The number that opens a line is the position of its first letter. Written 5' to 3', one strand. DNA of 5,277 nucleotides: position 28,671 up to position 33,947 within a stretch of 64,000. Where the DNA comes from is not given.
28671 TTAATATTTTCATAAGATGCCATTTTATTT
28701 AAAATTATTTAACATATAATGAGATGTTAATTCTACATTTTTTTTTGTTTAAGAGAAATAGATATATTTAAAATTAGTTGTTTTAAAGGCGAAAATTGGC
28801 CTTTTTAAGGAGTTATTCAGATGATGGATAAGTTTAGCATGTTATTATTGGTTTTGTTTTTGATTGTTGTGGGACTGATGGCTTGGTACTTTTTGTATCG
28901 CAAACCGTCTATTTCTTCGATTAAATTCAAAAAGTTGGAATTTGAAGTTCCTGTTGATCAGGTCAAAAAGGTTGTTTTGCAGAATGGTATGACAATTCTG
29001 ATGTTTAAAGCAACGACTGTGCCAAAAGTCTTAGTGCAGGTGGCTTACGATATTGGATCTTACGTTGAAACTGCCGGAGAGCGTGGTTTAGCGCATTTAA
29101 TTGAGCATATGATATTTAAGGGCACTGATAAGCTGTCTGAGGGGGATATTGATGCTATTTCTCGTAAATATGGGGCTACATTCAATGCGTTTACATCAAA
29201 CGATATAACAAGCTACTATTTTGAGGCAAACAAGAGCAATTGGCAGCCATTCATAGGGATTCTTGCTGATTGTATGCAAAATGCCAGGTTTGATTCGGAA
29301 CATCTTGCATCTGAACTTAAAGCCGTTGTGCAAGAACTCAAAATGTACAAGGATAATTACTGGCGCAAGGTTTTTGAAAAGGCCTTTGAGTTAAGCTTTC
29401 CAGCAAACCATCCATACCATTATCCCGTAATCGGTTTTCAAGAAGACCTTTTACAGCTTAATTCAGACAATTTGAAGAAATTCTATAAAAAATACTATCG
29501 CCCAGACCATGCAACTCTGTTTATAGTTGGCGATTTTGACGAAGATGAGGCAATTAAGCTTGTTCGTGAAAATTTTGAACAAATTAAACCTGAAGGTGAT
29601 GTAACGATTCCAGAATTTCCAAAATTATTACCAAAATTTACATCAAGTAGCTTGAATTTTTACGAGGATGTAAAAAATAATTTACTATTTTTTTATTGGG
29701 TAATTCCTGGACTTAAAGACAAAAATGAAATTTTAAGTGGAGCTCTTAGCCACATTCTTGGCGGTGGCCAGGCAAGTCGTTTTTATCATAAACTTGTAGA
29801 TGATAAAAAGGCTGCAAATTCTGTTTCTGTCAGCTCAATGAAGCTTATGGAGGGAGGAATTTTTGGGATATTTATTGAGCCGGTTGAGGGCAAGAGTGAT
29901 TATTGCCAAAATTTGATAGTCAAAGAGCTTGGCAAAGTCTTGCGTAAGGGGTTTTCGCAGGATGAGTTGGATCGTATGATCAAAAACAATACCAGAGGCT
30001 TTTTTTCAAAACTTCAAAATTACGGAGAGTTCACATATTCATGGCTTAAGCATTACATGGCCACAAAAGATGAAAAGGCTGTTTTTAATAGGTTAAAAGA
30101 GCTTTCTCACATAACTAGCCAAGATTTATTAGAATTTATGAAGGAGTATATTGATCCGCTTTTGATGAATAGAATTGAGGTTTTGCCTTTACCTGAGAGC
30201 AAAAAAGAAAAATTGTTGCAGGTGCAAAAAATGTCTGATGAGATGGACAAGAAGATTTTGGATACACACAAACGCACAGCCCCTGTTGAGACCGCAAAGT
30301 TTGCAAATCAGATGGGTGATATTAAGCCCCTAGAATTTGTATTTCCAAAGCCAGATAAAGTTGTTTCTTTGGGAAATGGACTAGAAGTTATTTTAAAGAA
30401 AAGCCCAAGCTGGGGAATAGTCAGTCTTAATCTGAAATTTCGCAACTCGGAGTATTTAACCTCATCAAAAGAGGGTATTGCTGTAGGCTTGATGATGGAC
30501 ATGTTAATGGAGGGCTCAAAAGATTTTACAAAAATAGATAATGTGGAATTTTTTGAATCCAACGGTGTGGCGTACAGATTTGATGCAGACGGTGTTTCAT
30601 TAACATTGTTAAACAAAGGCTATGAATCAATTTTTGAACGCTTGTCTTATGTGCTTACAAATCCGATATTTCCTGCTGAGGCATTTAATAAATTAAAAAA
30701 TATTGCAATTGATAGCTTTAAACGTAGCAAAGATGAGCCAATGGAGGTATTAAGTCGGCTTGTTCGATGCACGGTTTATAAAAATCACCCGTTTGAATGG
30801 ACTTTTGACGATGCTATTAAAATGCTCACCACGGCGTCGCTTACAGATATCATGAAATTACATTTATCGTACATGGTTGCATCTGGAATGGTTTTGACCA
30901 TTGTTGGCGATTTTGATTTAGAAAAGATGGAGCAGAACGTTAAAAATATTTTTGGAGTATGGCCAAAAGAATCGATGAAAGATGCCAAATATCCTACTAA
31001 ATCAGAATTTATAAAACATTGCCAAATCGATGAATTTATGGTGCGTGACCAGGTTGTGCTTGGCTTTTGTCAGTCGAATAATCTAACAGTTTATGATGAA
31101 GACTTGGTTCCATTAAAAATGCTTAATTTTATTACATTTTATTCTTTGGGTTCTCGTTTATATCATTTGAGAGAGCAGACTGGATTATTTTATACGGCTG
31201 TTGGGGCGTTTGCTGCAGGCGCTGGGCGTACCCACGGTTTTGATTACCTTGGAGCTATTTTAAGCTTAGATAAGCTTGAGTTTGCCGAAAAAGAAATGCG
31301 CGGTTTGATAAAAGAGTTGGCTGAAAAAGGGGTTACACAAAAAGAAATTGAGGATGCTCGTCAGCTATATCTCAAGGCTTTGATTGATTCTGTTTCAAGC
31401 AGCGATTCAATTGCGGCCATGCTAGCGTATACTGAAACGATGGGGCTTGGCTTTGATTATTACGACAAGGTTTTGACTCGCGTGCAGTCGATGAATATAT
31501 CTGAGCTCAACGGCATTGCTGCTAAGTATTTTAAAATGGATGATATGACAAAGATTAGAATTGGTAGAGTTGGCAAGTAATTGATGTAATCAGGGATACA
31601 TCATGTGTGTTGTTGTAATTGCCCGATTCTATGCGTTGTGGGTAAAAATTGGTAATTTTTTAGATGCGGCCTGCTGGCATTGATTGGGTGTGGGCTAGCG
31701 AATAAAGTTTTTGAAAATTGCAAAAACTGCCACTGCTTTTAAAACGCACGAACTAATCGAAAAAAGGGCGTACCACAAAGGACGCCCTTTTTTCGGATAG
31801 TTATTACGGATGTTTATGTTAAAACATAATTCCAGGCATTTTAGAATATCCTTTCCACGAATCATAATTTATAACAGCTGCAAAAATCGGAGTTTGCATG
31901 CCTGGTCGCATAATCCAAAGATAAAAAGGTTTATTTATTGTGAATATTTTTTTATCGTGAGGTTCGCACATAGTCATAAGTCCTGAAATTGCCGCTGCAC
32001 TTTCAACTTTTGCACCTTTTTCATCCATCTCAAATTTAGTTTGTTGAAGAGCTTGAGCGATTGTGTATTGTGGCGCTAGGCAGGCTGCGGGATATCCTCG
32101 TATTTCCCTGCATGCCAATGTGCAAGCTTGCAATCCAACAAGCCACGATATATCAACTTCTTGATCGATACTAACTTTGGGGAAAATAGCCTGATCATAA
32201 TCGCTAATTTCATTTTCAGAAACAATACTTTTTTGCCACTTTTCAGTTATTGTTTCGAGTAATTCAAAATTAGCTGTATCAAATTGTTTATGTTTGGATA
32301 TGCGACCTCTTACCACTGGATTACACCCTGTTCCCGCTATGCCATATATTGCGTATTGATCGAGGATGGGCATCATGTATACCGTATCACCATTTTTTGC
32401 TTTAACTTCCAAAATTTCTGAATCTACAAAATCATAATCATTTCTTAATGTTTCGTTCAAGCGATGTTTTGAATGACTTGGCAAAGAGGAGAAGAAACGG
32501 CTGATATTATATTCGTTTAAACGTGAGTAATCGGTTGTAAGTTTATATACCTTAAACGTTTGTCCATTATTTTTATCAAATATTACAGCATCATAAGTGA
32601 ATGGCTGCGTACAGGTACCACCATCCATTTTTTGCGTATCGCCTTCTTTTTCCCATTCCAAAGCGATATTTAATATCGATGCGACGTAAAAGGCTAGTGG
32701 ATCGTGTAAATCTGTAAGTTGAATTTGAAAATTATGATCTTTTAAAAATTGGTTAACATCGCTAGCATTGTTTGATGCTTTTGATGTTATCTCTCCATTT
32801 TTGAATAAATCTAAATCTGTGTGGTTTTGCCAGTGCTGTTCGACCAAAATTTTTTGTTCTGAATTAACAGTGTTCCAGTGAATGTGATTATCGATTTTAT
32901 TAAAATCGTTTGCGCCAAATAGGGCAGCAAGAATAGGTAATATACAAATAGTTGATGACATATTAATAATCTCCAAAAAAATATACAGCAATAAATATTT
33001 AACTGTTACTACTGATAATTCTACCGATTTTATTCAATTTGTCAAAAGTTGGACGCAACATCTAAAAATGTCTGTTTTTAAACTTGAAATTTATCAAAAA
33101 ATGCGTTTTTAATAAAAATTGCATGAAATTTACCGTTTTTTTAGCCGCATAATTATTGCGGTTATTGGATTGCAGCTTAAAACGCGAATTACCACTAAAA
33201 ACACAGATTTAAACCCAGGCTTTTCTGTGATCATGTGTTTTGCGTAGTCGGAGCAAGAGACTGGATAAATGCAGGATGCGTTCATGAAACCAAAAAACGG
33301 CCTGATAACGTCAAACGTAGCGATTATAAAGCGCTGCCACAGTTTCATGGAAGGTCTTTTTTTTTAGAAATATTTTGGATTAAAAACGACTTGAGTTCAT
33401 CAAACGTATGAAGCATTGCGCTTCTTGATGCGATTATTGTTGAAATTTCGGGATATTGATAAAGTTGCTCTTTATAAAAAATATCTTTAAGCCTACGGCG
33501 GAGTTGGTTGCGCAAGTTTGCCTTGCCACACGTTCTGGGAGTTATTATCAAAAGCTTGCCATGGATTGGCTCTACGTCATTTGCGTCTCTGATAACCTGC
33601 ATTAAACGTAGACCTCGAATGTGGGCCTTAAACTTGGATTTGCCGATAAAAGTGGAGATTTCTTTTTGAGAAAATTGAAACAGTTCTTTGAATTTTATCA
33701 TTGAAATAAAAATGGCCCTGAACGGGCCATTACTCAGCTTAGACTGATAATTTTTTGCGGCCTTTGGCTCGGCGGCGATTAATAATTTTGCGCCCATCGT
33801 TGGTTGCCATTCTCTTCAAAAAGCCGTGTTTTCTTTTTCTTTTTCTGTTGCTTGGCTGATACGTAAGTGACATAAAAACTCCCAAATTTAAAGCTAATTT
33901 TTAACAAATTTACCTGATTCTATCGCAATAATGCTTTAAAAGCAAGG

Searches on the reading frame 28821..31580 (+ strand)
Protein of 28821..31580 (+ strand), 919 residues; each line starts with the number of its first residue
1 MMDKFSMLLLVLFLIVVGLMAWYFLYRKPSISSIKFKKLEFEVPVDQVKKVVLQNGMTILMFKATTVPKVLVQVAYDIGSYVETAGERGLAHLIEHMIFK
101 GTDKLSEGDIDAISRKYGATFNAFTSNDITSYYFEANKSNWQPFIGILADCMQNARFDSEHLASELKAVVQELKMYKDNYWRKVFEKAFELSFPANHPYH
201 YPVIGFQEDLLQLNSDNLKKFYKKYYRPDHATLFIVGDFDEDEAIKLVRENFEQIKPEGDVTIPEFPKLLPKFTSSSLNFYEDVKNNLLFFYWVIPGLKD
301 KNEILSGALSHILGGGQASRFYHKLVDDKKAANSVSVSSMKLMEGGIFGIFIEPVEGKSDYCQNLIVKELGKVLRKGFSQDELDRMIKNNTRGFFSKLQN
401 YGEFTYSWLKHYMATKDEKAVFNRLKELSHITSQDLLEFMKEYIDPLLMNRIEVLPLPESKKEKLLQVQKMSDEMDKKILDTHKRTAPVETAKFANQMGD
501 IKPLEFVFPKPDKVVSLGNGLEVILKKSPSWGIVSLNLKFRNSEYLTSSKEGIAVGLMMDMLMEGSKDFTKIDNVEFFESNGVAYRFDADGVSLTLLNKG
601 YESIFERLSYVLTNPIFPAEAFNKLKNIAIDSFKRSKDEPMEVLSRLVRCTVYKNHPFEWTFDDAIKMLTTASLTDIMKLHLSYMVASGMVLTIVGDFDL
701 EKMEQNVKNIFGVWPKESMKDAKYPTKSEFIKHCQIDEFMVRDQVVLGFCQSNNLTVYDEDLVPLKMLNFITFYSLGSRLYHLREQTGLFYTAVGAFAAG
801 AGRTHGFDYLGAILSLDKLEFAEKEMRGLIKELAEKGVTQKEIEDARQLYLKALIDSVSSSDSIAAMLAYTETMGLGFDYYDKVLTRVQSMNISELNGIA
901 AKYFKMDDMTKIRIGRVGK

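Call 10: search_protein_families(library=pfam, proteins=[window:28821-31580:+], max_evalue=0.001)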
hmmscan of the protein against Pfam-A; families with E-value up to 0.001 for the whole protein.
window:28821-31580:+ (919 aa): 2 families
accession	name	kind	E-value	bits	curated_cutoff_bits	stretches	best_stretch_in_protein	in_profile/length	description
PF05193.26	Peptidase_M16_C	-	1.1e-53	182.3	23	2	213-389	2-180/181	Peptidase M16 inactive domain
PF00675.25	Peptidase_M16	-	4.8e-29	101.6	22.3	1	64-188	7-130/149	Insulinase (Peptidase family M16)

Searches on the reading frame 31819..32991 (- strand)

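Call 10: search_protein_families(library=pfam, proteins=[window:31819-32991:-], max_evalue=0.001)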
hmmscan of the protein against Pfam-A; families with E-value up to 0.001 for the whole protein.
window:31819-32991:- (390 aa): 1 family
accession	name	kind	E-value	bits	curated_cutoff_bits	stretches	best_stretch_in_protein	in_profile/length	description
PF00079.25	Serpin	-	9.6e-07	28.8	27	1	307-372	302-365/370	Serpin (serine protease inhibitor)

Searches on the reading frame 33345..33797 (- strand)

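Call 10: search_protein_families(library=pfam, proteins=[window:33345-33797:-], max_evalue=0.001)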
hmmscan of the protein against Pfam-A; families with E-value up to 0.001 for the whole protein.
window:33345-33797:- (150 aa): 1 family
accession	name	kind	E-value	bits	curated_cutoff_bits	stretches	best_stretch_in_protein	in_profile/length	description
PF00825.24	Ribonuclease_P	-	2.2e-06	28.1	22.3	1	69-141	32-103/109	Ribonuclease P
